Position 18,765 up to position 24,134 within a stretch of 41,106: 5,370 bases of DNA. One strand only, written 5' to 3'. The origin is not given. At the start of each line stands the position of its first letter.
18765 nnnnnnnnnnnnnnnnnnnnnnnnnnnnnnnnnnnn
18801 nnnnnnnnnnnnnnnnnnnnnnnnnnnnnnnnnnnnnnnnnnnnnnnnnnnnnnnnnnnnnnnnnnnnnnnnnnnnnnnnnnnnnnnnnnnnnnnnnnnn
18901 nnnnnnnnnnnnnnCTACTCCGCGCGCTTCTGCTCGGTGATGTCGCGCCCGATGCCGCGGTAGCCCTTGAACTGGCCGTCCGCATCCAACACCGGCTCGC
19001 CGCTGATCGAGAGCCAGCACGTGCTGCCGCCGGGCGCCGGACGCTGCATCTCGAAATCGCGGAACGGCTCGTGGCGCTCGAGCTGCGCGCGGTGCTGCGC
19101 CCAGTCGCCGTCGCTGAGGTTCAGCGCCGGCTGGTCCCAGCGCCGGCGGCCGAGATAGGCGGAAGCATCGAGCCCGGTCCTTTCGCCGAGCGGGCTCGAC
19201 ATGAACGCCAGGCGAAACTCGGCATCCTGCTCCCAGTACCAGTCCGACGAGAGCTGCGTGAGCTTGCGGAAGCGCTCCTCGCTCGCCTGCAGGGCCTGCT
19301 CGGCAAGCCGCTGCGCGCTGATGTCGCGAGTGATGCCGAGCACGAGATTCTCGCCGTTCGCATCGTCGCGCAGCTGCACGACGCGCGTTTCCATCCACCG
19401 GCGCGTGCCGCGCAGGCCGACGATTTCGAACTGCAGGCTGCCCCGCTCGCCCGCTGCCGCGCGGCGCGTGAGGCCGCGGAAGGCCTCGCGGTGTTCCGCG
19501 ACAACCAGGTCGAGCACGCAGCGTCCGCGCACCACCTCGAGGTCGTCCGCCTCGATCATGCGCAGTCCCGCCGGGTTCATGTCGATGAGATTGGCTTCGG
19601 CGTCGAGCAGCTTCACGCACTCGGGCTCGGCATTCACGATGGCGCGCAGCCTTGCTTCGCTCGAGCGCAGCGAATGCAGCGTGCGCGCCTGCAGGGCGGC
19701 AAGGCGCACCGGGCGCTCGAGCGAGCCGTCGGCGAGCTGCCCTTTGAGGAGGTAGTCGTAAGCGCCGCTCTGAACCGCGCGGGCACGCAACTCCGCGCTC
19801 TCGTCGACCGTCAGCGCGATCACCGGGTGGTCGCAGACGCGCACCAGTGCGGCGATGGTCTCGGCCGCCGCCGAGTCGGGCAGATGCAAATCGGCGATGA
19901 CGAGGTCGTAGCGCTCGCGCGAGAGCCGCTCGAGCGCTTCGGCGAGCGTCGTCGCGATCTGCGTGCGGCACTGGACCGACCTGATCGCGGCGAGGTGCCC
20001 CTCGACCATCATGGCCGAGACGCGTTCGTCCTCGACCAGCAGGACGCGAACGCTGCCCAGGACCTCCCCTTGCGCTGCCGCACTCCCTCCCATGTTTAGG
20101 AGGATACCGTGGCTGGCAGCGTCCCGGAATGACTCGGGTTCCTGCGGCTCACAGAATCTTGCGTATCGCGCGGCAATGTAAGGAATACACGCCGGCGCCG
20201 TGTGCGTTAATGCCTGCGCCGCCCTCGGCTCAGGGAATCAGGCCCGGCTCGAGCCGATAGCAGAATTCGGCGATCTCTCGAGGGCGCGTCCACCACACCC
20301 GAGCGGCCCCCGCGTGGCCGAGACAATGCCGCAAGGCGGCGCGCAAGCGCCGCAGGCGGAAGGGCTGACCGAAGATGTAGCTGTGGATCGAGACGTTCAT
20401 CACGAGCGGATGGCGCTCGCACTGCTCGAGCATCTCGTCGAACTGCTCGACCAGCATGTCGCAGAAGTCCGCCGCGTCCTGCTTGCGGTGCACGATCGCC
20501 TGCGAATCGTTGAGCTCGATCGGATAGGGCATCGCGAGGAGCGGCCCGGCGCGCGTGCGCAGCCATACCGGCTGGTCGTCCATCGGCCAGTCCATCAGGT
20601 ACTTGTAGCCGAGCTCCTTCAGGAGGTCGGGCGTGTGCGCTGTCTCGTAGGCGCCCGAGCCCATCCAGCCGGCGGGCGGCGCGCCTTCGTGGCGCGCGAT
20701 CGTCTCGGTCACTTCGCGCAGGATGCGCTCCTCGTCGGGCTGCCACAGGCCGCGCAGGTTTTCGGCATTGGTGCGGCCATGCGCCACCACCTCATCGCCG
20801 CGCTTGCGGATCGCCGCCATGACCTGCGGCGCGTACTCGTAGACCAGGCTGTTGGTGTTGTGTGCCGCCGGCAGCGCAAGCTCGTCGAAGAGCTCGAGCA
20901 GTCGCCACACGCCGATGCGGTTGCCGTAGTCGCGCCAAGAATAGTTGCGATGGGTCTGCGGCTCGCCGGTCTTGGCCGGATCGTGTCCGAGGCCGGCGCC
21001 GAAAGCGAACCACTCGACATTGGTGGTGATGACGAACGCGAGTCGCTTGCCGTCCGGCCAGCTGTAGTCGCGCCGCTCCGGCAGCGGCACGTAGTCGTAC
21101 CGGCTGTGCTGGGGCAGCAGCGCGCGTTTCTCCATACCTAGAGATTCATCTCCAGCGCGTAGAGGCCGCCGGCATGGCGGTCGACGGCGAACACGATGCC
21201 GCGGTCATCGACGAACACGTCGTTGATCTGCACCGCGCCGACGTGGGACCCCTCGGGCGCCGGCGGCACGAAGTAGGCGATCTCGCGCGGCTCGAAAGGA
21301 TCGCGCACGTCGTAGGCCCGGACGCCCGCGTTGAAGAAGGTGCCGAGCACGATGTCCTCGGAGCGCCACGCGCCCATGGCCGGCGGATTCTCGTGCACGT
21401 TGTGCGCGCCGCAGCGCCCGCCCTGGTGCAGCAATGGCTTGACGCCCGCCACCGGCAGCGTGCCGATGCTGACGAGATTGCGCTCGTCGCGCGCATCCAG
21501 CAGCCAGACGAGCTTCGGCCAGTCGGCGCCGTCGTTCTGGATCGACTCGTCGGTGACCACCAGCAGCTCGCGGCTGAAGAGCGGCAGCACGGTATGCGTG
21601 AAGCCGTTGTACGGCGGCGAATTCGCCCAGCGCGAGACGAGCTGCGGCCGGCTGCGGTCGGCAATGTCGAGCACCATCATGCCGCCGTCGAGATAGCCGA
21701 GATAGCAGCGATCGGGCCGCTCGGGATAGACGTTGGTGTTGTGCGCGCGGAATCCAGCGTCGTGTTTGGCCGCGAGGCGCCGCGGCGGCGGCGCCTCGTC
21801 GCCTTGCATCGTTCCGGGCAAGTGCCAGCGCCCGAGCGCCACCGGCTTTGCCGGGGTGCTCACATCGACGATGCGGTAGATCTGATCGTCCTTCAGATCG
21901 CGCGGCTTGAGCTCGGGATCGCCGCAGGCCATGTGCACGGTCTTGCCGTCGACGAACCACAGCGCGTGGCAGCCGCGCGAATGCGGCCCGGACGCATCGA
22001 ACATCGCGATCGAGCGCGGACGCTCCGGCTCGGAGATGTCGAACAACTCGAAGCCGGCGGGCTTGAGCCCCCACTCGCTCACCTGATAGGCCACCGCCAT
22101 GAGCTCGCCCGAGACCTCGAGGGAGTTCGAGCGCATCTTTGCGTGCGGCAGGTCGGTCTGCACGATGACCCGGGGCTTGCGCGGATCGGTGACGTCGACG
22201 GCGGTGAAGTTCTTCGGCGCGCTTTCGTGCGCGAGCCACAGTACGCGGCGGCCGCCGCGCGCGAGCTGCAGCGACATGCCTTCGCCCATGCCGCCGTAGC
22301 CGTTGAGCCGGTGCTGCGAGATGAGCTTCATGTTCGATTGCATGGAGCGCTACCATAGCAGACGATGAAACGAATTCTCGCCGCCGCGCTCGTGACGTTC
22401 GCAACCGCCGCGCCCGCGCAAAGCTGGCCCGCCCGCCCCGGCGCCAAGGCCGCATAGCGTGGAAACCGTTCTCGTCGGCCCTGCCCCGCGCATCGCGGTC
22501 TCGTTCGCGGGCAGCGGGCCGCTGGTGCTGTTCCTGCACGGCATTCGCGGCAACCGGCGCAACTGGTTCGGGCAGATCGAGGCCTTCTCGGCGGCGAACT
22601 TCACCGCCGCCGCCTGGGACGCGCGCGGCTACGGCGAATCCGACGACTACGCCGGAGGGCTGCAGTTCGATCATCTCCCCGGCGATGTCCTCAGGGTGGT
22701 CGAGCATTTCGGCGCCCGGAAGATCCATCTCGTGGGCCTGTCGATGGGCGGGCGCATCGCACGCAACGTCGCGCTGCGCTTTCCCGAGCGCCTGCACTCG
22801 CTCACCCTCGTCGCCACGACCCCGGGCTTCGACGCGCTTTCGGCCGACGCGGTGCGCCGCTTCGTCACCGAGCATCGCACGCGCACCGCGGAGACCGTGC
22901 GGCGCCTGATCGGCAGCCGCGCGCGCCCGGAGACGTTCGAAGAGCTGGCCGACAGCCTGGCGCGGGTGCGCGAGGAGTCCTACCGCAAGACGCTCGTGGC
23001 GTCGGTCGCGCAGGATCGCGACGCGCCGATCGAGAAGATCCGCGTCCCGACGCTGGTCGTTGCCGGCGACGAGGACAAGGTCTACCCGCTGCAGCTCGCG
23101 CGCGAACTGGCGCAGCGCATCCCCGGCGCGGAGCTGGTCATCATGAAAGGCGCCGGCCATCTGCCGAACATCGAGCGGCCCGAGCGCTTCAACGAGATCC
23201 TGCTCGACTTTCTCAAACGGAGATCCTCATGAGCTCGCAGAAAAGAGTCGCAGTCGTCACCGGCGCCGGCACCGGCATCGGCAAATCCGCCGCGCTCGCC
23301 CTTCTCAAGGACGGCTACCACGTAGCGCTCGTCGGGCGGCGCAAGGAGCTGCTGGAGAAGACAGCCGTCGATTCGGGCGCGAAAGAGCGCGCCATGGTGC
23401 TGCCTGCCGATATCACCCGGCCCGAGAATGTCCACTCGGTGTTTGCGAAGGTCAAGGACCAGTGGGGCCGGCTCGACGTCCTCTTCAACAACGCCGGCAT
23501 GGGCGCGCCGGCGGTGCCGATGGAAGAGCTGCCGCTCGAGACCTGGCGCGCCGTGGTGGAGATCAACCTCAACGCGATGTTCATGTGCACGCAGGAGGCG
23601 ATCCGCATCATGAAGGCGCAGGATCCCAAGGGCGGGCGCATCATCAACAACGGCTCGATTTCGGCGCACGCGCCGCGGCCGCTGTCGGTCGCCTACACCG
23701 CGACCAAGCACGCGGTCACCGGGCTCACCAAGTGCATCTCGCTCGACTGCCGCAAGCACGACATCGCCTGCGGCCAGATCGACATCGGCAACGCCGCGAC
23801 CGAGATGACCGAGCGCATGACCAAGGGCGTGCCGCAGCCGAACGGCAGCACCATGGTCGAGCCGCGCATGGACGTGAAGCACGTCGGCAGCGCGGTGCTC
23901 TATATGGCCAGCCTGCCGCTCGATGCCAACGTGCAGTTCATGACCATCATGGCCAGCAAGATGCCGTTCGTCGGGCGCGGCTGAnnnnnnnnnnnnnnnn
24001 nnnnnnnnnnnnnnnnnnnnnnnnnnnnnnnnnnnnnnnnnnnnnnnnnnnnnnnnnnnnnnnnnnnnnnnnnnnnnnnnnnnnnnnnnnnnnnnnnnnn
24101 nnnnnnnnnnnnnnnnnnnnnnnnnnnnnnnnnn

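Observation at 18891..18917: One in-frame TAG, inside a conserved PAS-to-GAF linker, splits a ~1,720-aa REC-controlled GGDEF-EAL protein in two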

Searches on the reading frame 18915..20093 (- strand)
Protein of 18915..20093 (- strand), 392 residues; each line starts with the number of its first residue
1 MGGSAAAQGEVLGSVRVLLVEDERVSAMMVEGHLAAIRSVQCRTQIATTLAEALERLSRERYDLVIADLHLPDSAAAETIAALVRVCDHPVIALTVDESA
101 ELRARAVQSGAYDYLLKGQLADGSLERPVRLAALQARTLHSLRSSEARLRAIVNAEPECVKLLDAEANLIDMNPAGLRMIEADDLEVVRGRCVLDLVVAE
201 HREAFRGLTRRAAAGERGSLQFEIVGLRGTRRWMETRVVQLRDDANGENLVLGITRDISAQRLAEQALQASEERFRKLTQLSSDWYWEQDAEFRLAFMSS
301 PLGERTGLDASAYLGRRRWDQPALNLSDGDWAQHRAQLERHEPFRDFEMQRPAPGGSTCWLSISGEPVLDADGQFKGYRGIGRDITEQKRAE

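Call 5: search_protein_families(library=pfam, proteins=[window:18918-20093:-])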
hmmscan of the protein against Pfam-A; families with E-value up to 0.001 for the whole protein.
window:18918-20093:- (392 aa): 5 families
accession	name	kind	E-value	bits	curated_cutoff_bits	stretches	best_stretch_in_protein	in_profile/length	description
PF08448.16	PAS_4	-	1.6e-23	83.5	23.1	2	155-262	3-109/110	PAS fold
PF13426.13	PAS_9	-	2.3e-15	57.2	27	2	284-387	2-103/103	PAS domain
PF00072.30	Response_reg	-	2.8e-14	53.6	30.2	1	17-118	1-100/111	Response regulator receiver domain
PF00989.32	PAS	-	1.3e-10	41.7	22.6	1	148-258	2-113/113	PAS fold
PF08447.18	PAS_3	-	1.4e-05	25.7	25.6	0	333-381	41-88/89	PAS fold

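Call 9: find_encoding_contigs(protein=window:18915-20093:-, flank=6000, max_places=10)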
Protein window:18915-20093:- (392 aa): no gene with exactly this product is on record in the collection.

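Call 28: find_homologous_proteins(query=window:18918-20093:-, max_evalue=1e-30)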
Query window:18918-20093:- (392 aa): 612 proteins with E <= 1e-30 among 8000 candidates; the best 120 are listed.
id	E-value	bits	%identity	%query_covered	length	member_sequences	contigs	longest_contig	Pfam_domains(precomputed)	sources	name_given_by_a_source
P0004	2.3e-159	548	51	72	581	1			PF13426.14,PF13185.13,PF01590.33,PF08448.17,PF00072.31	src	-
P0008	3.1e-155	535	52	69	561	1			PF13426.14,PF13185.13,PF01590.33,PF00072.31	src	-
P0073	4.5e-154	531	53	97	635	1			PF08447.19,PF13426.14,PF08448.17,PF00989.32,PF00072.31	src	-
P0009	2.0e-151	522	51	70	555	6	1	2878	PF08447.19,PF13426.14,PF13185.13,PF01590.33,PF08448.17,PF00989.32,PF00072.31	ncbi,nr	ncbi:MAG: PAS domain S-box protein, partial [Betaproteobacteria bacterium]|nr:PAS domain S-box prote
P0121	5.5e-133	462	88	65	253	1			PF08448.17,PF00989.32,PF00072.31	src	-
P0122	3.9e-132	459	59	97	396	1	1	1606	PF13426.14,PF13188.14,PF08448.17,PF00989.32,PF00072.31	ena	-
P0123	1.9e-131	457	50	82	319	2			PF13426.14,PF08448.17,PF00072.31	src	-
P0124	5.9e-128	445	84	32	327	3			PF13426.14,PF08448.17,PF00072.31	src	-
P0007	2.2e-124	433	75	32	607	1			PF22922.3,PF08447.19,PF13426.14,PF13185.13,PF01590.33,PF08448.17,PF00989.32,PF00072.31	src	-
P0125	1.7e-122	427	69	44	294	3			PF13426.14,PF08448.17,PF00072.31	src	-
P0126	2.4e-122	427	52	72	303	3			PF13426.14,PF08448.17,PF00072.31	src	-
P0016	3.9e-121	423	82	32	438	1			PF13426.14,PF13185.13,PF01590.33,PF08448.17,PF00072.31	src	-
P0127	1.7e-119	417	68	76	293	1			PF08448.17,PF00989.32,PF00072.31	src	-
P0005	3.2e-119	416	88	33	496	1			PF13426.14,PF13185.13,PF01590.33,PF08448.17,PF00072.31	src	-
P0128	2.7e-118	413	53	80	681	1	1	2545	PF08447.19,PF13426.14,PF13188.14,PF13185.13,PF01590.33,PF08448.17,PF00989.32,PF00072.31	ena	-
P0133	9.6e-112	392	81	32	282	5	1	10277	PF13426.14,PF08448.17,PF00072.31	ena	-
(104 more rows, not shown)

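Call 30: find_encoding_contigs(protein=P0133, flank=8000, max_places=6)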
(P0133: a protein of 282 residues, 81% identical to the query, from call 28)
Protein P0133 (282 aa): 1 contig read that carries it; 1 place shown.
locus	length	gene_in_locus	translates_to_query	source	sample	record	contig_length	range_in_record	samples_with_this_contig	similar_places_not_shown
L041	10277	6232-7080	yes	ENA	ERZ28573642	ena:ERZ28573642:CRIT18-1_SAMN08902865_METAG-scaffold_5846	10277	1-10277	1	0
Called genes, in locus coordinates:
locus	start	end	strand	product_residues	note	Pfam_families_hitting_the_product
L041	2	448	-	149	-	?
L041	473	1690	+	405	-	-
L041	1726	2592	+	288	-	-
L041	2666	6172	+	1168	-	PF00072:Response_reg, PF00989:PAS (faint), PF13185:GAF_2, PF01590:GAF (weak), PF08448:PAS_4 (weak), PF13426:PAS_9 (weak), PF00990:GGDEF, PF00563:EAL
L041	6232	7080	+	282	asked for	PF00072:Response_reg, PF08448:PAS_4 (weak), PF13426:PAS_9 (weak)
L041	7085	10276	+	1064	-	?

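Call 32: find_encoding_contigs(protein=P0122, flank=3000, max_places=4)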
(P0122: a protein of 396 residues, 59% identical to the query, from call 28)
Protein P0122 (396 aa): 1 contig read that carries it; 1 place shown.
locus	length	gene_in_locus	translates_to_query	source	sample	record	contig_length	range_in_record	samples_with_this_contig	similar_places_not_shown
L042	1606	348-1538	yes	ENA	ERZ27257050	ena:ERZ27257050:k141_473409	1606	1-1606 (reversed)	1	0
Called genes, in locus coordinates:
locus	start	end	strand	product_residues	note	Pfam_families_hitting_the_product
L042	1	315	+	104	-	?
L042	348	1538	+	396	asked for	PF00072:Response_reg, PF13426:PAS_9 (faint), PF00989:PAS (faint), PF13188:PAS_8 (faint), PF08448:PAS_4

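Call 41: search_protein_families(library=ncbifam, proteins=[window:18918-20093:-], max_evalue=0.01)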
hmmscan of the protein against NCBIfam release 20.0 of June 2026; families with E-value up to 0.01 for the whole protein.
window:18918-20093:- (392 aa): 77 families (the best 25 are shown)
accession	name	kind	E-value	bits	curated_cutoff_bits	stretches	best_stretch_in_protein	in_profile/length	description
TIGR00229.1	sensory_box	domain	2.8e-28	98.6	22.9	2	143-268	1-126/126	PAS domain S-box protein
NF053781.1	cdiGMPphdstlr2612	equivalog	5.5e-12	44.2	1600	1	218-388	660-829/1268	Tlr1612 family c-di-GMP phosphodiesterase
NF008302.0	PRK11091.1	equivalog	1.1e-10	40.4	838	1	12-136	523-637/779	aerobic respiration two-component sensor histidine kinase ArcB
NF007928.2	PRK10643.1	equivalog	4.5e-10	39.5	330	1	16-118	2-102/216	two-component system response regulator PmrA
NF045991.1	RespRegCtrARhodob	equivalog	6.7e-09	35.8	350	1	15-118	1-102/224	response regulator transcription factor CtrA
NF008296.0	PRK11083.1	equivalog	9.1e-09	35.1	273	1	15-117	4-103/228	two-component system response regulator CreB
NF041946.1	LuxO_transreg_Vib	equivalog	1.6e-08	33.8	800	1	20-122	2-102/463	quorum-sensing sigma-54 dependent transcriptional regulator LuxO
NF007820.0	PRK10529.1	equivalog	1.7e-08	34.2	325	1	16-132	3-115/225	two-component system response regulator KdpE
TIGR01387.1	cztR_silR_copR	subfamily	2.5e-08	33.8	279.2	1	17-119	1-101/218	heavy metal response regulator transcription factor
NF007969.0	PRK10693.1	equivalog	3.5e-08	32.8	329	1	12-149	5-139/337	two-component system response regulator RssB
TIGR02956.1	TMAO_torS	equivalog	8.4e-08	30.8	676.5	1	10-151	697-829/967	TMAO reductase system sensor histidine kinase/response regulator TorS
NF041734.1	resp_reg_RppA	equivalog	8.5e-08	31.8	250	1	16-140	2-123/229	two-component system response regulator RppA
NF052596.1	RR_EAL_PvrR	equivalog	9.1e-08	31.1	580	1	14-136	3-119/398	response regulator cyclic di-GMP phosphodiesterase PvrR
NF008567.0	PRK11517.1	equivalog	1.4e-07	31.1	353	1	16-120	2-103/223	response regulator transcription factor HprR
NF008469.0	PRK11361.1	equivalog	1.5e-07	30.5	714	1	15-168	5-161/461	acetoacetate metabolism transcriptional regulator AtoC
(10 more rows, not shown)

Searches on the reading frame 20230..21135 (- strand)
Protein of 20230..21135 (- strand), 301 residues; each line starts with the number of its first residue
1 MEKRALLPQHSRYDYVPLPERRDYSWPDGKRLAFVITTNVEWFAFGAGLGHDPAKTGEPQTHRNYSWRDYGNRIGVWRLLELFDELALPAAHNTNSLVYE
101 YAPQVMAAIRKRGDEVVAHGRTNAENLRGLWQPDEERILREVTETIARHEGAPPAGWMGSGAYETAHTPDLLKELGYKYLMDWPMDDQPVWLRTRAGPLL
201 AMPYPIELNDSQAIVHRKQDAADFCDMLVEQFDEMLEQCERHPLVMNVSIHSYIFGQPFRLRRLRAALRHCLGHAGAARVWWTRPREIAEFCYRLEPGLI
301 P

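Call 38: search_protein_families(library=pfam, proteins=[window:20230-21135:-], max_evalue=0.00001)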
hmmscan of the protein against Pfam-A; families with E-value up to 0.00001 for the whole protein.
window:20230-21135:- (301 aa): 0 families

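Call 41: search_protein_families(library=ncbifam, proteins=[window:20230-21135:-], max_evalue=0.01)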
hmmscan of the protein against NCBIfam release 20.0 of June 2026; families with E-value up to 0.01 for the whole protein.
window:20230-21135:- (301 aa): 2 families
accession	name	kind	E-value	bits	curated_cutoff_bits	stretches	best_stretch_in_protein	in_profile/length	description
TIGR03212.1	uraD_N-term-dom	equivalog_domain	2.4e-27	95.8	424.6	1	66-291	69-290/297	allantoinase PuuE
TIGR03006.1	pepcterm_polyde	equivalog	0.0057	15.8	276.2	1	73-123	31-83/272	XrtA system polysaccharide deacetylase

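Call 42: search_protein_families(library=pfam, proteins=[window:20230-21135:-], max_evalue=1)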
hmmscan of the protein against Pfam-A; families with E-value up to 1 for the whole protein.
window:20230-21135:- (301 aa): 2 families
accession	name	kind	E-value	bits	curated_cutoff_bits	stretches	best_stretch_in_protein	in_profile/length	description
PF01522.26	Polysacc_deac_1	-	0.017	15.5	23.1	1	69-179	14-123/124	Polysaccharide deacetylase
PF21841.1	DUF6900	-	0.056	13.8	24.1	1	216-238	21-43/52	Family of unknown function (DUF6900)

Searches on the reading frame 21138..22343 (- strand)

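Call 38: search_protein_families(library=pfam, proteins=[window:21138-22343:-], max_evalue=0.00001)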
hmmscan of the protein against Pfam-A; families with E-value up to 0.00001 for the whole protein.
window:21138-22343:- (401 aa): 0 families

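Call 41: search_protein_families(library=ncbifam, proteins=[window:21138-22343:-], max_evalue=0.01)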
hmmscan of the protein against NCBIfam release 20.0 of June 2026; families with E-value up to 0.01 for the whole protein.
window:21138-22343:- (401 aa): 0 families

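Call 42: search_protein_families(library=pfam, proteins=[window:21138-22343:-], max_evalue=1)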
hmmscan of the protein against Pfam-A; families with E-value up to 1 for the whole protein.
window:21138-22343:- (401 aa): 2 families
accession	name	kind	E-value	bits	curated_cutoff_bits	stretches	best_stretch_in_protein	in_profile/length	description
PF08309.17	LVIVD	-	0.00022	20.9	20.2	1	214-238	15-39/42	LVIVD repeat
PF12566.14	DUF3748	-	0.2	12.1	27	1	124-174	68-119/123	Protein of unknown function (DUF3748)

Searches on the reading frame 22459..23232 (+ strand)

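Call 38: search_protein_families(library=pfam, proteins=[window:22459-23232:+], max_evalue=0.00001)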
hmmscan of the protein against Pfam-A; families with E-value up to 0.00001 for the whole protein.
window:22459-23232:+ (257 aa): 5 families
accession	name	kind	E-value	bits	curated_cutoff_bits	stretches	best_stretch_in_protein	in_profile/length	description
PF00561.26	Abhydrolase_1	-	8.4e-33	114.5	25.8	2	21-129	1-112/245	alpha/beta hydrolase fold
PF12697.13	Abhydrolase_6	-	2.4e-26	94.2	26.3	1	23-246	1-216/217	Alpha/beta hydrolase family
PF12146.15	Hydrolase_4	-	1.2e-18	67.8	27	1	22-236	6-234/239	Serine aminopeptidase, S33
PF06821.19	Ser_hydrolase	-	5.6e-07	30.1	22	0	180-236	100-155/172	Serine hydrolase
PF08386.16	Abhydrolase_4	-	3.1e-06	27.7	21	1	192-235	31-74/103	TAP-like protein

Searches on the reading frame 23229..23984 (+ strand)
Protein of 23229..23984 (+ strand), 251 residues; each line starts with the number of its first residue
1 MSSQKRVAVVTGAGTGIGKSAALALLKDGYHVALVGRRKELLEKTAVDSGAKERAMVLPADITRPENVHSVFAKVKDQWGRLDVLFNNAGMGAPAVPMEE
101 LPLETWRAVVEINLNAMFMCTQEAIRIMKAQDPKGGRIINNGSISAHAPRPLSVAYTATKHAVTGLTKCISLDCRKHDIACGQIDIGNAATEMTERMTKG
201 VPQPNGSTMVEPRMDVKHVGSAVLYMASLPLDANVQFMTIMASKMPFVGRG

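Call 38: search_protein_families(library=pfam, proteins=[window:23229-23984:+], max_evalue=0.00001)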
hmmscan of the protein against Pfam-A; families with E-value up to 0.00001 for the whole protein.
window:23229-23984:+ (251 aa): 3 families
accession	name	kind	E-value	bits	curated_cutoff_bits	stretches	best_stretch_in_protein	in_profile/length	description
PF00106.31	adh_short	-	9e-52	175.8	26.6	1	6-199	1-192/195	short chain dehydrogenase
PF13561.12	adh_short_C2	-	2.4e-38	132.5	27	1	12-228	1-218/236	Enoyl-(Acyl carrier protein) reductase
PF08659.16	KR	-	4.3e-06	27.2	22.6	1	9-112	4-111/180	KR domain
